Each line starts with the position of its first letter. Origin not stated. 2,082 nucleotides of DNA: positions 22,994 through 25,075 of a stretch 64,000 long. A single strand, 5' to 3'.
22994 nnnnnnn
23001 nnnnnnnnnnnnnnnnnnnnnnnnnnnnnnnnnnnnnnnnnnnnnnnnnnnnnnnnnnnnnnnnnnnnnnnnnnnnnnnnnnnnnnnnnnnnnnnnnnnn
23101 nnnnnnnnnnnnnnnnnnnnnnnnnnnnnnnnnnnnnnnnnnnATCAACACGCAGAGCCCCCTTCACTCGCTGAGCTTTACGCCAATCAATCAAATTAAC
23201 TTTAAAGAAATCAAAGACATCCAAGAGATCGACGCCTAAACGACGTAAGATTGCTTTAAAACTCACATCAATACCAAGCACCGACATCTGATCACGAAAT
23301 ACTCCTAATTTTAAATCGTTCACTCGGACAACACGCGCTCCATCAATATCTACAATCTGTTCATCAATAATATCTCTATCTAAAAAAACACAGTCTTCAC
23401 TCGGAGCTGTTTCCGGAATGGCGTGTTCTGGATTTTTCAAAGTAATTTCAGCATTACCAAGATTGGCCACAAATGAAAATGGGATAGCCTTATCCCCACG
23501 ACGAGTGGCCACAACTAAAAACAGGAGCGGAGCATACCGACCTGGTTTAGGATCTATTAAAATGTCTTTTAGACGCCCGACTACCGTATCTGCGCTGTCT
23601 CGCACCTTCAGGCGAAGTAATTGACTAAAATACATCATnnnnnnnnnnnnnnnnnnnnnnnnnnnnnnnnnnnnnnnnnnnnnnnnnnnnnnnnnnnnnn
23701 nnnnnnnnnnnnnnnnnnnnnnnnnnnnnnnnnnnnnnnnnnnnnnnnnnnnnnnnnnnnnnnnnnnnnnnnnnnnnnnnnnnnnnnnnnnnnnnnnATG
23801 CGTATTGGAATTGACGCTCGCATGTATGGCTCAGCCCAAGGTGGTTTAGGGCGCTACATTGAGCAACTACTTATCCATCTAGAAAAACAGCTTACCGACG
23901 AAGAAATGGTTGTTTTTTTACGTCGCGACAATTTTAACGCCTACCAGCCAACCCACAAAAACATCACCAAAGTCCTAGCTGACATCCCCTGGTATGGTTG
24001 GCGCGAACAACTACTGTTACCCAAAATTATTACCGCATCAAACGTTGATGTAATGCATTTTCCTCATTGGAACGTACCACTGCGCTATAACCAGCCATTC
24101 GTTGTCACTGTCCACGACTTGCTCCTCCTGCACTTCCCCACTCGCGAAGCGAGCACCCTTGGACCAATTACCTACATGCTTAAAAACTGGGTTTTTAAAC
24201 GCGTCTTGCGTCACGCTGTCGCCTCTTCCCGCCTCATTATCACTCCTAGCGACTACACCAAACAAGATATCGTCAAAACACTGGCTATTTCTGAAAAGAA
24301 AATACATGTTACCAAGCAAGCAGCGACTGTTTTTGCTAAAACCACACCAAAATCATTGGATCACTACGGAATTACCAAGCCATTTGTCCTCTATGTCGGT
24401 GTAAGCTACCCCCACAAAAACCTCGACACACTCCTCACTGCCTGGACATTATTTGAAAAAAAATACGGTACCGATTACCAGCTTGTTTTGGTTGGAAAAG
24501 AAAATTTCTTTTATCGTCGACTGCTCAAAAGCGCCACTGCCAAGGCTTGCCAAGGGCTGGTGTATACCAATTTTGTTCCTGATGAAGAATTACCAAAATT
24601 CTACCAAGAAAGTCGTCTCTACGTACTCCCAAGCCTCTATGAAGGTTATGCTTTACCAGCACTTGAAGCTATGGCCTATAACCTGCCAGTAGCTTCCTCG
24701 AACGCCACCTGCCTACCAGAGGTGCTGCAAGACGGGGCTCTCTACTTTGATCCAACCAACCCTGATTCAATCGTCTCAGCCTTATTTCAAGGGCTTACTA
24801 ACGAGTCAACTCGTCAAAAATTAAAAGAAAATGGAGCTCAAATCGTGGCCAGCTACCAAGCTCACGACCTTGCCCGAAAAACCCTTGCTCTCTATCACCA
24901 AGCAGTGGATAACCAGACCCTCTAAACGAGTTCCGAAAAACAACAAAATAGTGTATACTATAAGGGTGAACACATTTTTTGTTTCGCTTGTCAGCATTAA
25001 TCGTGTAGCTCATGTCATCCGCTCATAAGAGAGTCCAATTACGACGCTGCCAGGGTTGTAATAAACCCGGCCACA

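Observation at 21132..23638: Non-canonical NRAMP transporter operonic with a transmembrane-less MgtE-N/CBS sensor protein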

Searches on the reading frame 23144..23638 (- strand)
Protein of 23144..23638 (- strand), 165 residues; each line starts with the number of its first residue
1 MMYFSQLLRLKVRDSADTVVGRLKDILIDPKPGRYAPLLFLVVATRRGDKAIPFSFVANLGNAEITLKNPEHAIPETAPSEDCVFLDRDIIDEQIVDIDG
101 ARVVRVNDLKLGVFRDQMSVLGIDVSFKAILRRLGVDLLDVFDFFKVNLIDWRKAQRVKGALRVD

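Call 41: search_protein_families(library=pfam, proteins=[window:23144-23638:-], max_evalue=10)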
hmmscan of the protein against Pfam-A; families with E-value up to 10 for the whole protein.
window:23144-23638:- (165 aa): 2 families
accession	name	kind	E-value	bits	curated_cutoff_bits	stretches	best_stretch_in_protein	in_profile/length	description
PF05239.21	PRC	-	8.6e-10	38.9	21.2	2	1-71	3-75/78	PRC-barrel domain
PF17177.10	PPR_long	-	0.2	11.4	27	1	14-71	106-161/211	Pentacotripeptide-repeat region of PRORP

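Call 45: predict_structure(alignment_id=A3)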
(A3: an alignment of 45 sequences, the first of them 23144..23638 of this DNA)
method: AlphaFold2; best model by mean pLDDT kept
length: 165 residues; sequences in the alignment: 45
mean_pLDDT: 90.5   pTM: 0.85
mean pLDDT of the five models: 90.5, 90.4, 89.1, 88.9, 86.8
residues with pLDDT >= 90: 116; 70-90: 41; 50-70: 8; < 50: 0
segments of 3 or more residues with pLDDT < 50: none
pLDDT, mean of each block of 10 residues (from residue 1): 94 98 97 94 96 96 95 91 93 83 91 95 93 82 80 82 67
secondary structure, 60 per line:
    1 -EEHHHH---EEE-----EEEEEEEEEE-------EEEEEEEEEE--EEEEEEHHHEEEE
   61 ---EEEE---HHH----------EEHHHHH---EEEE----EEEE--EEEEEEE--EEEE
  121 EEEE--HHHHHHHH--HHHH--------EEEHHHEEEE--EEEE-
elements in order: H4-7 E11-13 E19-28 E36-45 E48-53 E57-60 E64-67 H86-90 E94-97 E102-105 E108-114 E117-124 H127-134 H137-140 E149-151 E155-158 E161-164

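Call 50: fold_search(model_id=the predicted structure, library=pdb)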
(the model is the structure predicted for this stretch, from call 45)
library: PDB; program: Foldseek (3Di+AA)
matches with E <= 10: 304; with E <= 0.001: 5
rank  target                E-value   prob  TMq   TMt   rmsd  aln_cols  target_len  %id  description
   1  8qzo_B                3.2e-06  1.00  0.60  0.59  10.6       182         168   14  Crystal structure of heterodimeric complex of CdpB1 and CdpB2 from A. fulgidus (released 2024-04-03)
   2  8qzo_D                6.0e-06  1.00  0.62  0.68   6.3       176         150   15  Crystal structure of heterodimeric complex of CdpB1 and CdpB2 from A. fulgidus (released 2024-04-03)
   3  8qzo_A                6.0e-06  1.00  0.60  0.60  10.6       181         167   14  Crystal structure of heterodimeric complex of CdpB1 and CdpB2 from A. fulgidus (released 2024-04-03)
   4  8qzo_F                6.4e-06  1.00  0.62  0.66   4.7       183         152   14  Crystal structure of heterodimeric complex of CdpB1 and CdpB2 from A. fulgidus (released 2024-04-03)
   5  1pm3_A                7.7e-04  1.00  0.35  0.79   3.0        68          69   28  MTH1859 (released 2003-08-12)
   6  8onw_E                3.2e-03  1.00  0.33  0.69   3.6        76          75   24  Crystal structure of the hetero-dimeric complex from Archaeoglobus fulgidus PRC1 and PRC2 domains (released 2024-04-10)
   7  8onw_C                4.5e-03  1.00  0.30  0.62   3.6        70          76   26  Crystal structure of the hetero-dimeric complex from Archaeoglobus fulgidus PRC1 and PRC2 domains (released 2024-04-10)
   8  8onw_D                5.0e-03  1.00  0.35  0.73   2.7        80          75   18  Crystal structure of the hetero-dimeric complex from Archaeoglobus fulgidus PRC1 and PRC2 domains (released 2024-04-10)
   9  8onw_A                6.3e-03  1.00  0.36  0.61   8.3        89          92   12  Crystal structure of the hetero-dimeric complex from Archaeoglobus fulgidus PRC1 and PRC2 domains (released 2024-04-10)
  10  7cq1_MODEL_1_A        6.6e-03  1.00  0.30  0.58   4.7        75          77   20  Solution structure of the C-terminal domain of Mycobacterium Tuberculosis ribosome maturation factor protein R (released 2021-03-31)
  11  1pm3_B                7.4e-03  1.00  0.34  0.76   3.6        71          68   27  MTH1859 (released 2003-08-12)
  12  7vnm_H                7.8e-03  1.00  0.32  0.22   7.0        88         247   22  Rba sphaeroides PufY-KO RC-LH1 monomer (released 2022-05-04)
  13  7yml_H                8.3e-03  1.00  0.33  0.23   3.6        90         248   17  Structure of photosynthetic LH1-RC super-complex of Rhodobacter capsulatus (released 2023-02-22)
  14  7c9r_H                9.8e-03  1.00  0.35  0.23   3.4        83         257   16  STRUCTURE OF PHOTOSYNTHETIC LH1-RC SUPER-COMPLEX OF THIORHODOVIBRIO STRAIN 970 (released 2020-10-07)
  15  2f1l                  1.0e-02  1.00  0.31  0.32   3.9        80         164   19  CRYSTAL STRUCTURE OF A PUTATIVE 16S RIBOSOMAL RNA PROCESSING PROTEIN RIMM (PA3744) FROM PSEUDOMONAS AERUGINOSA AT 2.46 A (released 2006-02-28)
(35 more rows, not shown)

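Call 53: search_protein_representatives(protein=window:23144-23638:-)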
Query: 165 residues. Proteins with E-value up to 0.001 (for the whole library): 1176; up to 1e-10: 218; up to 1e-30: 11. The best 150 are listed.
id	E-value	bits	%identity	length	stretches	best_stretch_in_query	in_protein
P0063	2.6e-46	173.6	56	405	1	1-165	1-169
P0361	5.9e-44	165.9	52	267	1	1-165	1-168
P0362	3.1e-43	163.6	50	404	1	1-164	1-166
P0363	4.0e-39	150.2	48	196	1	2-164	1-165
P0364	4.3e-38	146.9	51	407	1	1-158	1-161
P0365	3.1e-37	144.1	48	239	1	1-165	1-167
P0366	1.6e-36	141.8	47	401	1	1-164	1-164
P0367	1.6e-35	138.5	50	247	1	1-161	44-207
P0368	3.5e-35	137.4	62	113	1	1-112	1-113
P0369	1.0e-33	132.6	44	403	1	1-159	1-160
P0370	4.1e-33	130.7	42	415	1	1-165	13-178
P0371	5.6e-27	110.7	40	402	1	1-164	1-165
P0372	1.4e-26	109.5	42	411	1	1-163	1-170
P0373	1.5e-26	109.4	36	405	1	1-163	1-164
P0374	6.6e-26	107.3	40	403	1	1-161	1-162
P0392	2.1e-17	79.6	38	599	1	1-160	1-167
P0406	9.5e-16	74.3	34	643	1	2-151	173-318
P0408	1.7e-15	73.4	36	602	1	1-138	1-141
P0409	1.8e-15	73.4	37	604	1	1-137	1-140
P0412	2.2e-15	73.1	36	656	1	1-137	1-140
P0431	6.9e-14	68.2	36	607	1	1-137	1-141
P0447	2.3e-13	66.5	38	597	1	1-134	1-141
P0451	3.2e-13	66.0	37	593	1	1-160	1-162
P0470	1.2e-12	64.2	33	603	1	1-138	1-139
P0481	1.9e-12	63.5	34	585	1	1-160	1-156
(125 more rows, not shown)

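Call 54: search_protein_families(library=pfam, proteins=[P0392, P0408, P0409, P0412, P0431, P0447, P0451, P0470, P0481, P0406], max_evalue=0.001)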
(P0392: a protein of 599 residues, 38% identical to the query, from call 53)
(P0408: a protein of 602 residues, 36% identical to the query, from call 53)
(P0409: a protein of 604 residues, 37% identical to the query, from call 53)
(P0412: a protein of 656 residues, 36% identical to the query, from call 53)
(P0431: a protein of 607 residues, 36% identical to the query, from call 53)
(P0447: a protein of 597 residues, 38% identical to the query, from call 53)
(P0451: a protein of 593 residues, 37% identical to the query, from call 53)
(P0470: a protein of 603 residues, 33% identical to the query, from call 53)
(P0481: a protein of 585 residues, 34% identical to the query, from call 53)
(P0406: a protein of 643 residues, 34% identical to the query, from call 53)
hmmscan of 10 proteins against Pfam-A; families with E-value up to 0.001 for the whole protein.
P0392 (599 aa): 5 families
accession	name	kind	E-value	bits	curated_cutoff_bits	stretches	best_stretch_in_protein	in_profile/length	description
PF03448.22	MgtE_N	-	1.7e-27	96.3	25.9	1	184-285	1-102/102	MgtE intracellular N domain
PF00571.33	CBS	-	6.1e-19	68.5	24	2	352-406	2-56/57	CBS domain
PF01769.21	MgtE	-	5.6e-12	46.5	27.6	1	472-590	1-125/125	Divalent cation transporter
PF05239.21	PRC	-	4e-11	43.2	21.2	1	1-77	3-76/78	PRC-barrel domain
PF14841.11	FliG_M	-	0.00085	19.9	25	0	185-219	12-46/76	FliG middle domain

P0408 (602 aa): 4 families
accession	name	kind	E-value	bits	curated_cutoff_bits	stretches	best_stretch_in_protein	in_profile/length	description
PF03448.22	MgtE_N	-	3.2e-25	89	25.9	1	185-286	1-102/102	MgtE intracellular N domain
PF00571.33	CBS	-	3.5e-21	75.7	24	2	352-407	1-56/57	CBS domain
PF01769.21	MgtE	-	2.1e-06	28.5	27.6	1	469-566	1-99/125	Divalent cation transporter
PF14841.11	FliG_M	-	0.00011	22.8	25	0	242-267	20-45/76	FliG middle domain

P0409 (604 aa): 5 families
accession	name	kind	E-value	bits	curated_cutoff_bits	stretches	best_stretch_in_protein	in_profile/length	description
PF03448.22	MgtE_N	-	2e-25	89.7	25.9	1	187-287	1-101/102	MgtE intracellular N domain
PF00571.33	CBS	-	9.6e-21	74.3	24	2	354-409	1-56/57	CBS domain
PF01769.21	MgtE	-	1.5e-15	58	27.6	1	475-595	1-125/125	Divalent cation transporter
PF05239.21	PRC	-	8e-07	29.4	21.2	0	2-32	4-34/78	PRC-barrel domain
PF14841.11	FliG_M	-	0.00094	19.8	25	0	244-268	20-44/76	FliG middle domain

P0412 (656 aa): 5 families
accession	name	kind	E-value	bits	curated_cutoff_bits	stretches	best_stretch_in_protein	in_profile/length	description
PF03448.22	MgtE_N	-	6.9e-26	91.2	25.9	1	216-314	1-99/102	MgtE intracellular N domain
PF00571.33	CBS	-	1.8e-18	67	24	2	385-438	3-56/57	CBS domain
PF01769.21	MgtE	-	4e-09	37.2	27.6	1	525-645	1-124/125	Divalent cation transporter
PF05239.21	PRC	-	1e-06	29.1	21.2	0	2-65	4-66/78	PRC-barrel domain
PF14841.11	FliG_M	-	3.4e-06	27.6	25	0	260-288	19-47/76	FliG middle domain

P0431 (607 aa): 3 families
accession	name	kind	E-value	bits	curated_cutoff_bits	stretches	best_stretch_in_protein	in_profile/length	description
PF03448.22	MgtE_N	-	7.6e-22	78.2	25.9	1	187-287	1-101/102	MgtE intracellular N domain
PF00571.33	CBS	-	1.1e-15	58.2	24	1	354-409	1-56/57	CBS domain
PF05239.21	PRC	-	3.2e-07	30.7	21.2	1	2-77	4-76/78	PRC-barrel domain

P0447 (597 aa): 5 families
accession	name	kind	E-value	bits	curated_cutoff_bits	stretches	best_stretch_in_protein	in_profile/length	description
PF03448.22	MgtE_N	-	5.8e-24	85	25.9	1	178-279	1-102/102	MgtE intracellular N domain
PF00571.33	CBS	-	5.4e-18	65.5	24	2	346-400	2-56/57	CBS domain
PF01769.21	MgtE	-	1e-13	52.1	27.6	1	467-586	2-125/125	Divalent cation transporter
PF05239.21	PRC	-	2e-11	44.1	21.2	1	2-78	4-75/78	PRC-barrel domain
PF14841.11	FliG_M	-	2.5e-06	28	25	1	180-228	1-49/76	FliG middle domain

P0451 (593 aa): 5 families
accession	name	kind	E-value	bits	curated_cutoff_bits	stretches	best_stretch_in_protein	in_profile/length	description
PF03448.22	MgtE_N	-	3.3e-23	82.6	25.9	1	180-279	2-101/102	MgtE intracellular N domain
PF01769.21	MgtE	-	1.1e-21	77.9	27.6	1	466-586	2-124/125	Divalent cation transporter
PF00571.33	CBS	-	1.2e-21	77.2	24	2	346-401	1-56/57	CBS domain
PF05239.21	PRC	-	1.9e-07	31.4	21.2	0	3-55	5-58/78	PRC-barrel domain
PF14841.11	FliG_M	-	0.00022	21.8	25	0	236-259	20-43/76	FliG middle domain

P0470 (603 aa): 5 families
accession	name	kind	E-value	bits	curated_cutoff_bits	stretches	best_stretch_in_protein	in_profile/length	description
PF01769.21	MgtE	-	1.1e-29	103.7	27.6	1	471-593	1-124/125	Divalent cation transporter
PF03448.22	MgtE_N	-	6.6e-26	91.3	25.9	1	182-283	1-102/102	MgtE intracellular N domain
PF00571.33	CBS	-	2e-16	60.5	24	2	353-405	3-55/57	CBS domain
PF05239.21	PRC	-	1.1e-09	38.6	21.2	1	2-74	4-75/78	PRC-barrel domain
PF14841.11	FliG_M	-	4.5e-07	30.4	25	0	211-242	16-47/76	FliG middle domain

P0481 (585 aa): 6 families
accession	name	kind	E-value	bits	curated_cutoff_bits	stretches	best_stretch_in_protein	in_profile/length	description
PF03448.22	MgtE_N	-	3.6e-29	101.7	25.9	1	173-274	1-102/102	MgtE intracellular N domain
PF00571.33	CBS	-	9.5e-26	90.3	24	2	342-395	3-56/57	CBS domain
PF01769.21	MgtE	-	2.5e-10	41.1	27.6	1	462-579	2-125/125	Divalent cation transporter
PF14841.11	FliG_M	-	8.6e-06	26.3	25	0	211-242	13-44/76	FliG middle domain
PF05239.21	PRC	-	1.5e-05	25.3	21.2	0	1-31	3-33/78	PRC-barrel domain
PF14842.11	FliG_N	-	0.00024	22.1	25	0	222-257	4-39/104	FliG N-terminal domain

P0406 (643 aa): 3 families
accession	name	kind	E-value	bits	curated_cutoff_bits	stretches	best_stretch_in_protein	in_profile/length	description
PF03448.22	MgtE_N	-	5.7e-21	75.4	25.9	1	348-449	1-102/102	MgtE intracellular N domain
PF00571.33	CBS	-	6.2e-13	49.3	24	2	515-570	1-56/57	CBS domain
PF05239.21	PRC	-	3e-06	27.6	21.2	1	172-232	3-67/78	PRC-barrel domain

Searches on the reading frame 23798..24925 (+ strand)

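Call 3: search_protein_families(library=pfam, proteins=[window:23798-24925:+], max_evalue=0.01)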
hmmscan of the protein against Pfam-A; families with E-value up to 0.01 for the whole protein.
window:23798-24925:+ (375 aa): 6 families
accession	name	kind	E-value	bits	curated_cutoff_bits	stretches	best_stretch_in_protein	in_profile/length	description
PF00534.26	Glycos_transf_1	-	3.5e-31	108.5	26.4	1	193-347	14-170/172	Glycosyl transferases group 1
PF13692.12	Glyco_trans_1_4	-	1.4e-23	84.2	27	1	195-334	2-141/142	Glycosyl transferases group 1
PF13439.12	Glyco_transf_4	-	1.3e-13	51.7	28.5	1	15-171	2-161/170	Glycosyltransferase Family 4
PF20706.3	GT4-conflict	-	2.4e-07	30.5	26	1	191-331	194-336/385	Family 4 Glycosyltransferase in conflict systems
PF13524.12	Glyco_trans_1_2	-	2e-05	25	25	1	228-352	16-131/144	Glycosyl transferase-like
PF13579.12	Glyco_trans_4_4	-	0.0014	19.4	29.7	1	62-171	46-154/158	Glycosyl transferase 4-like domain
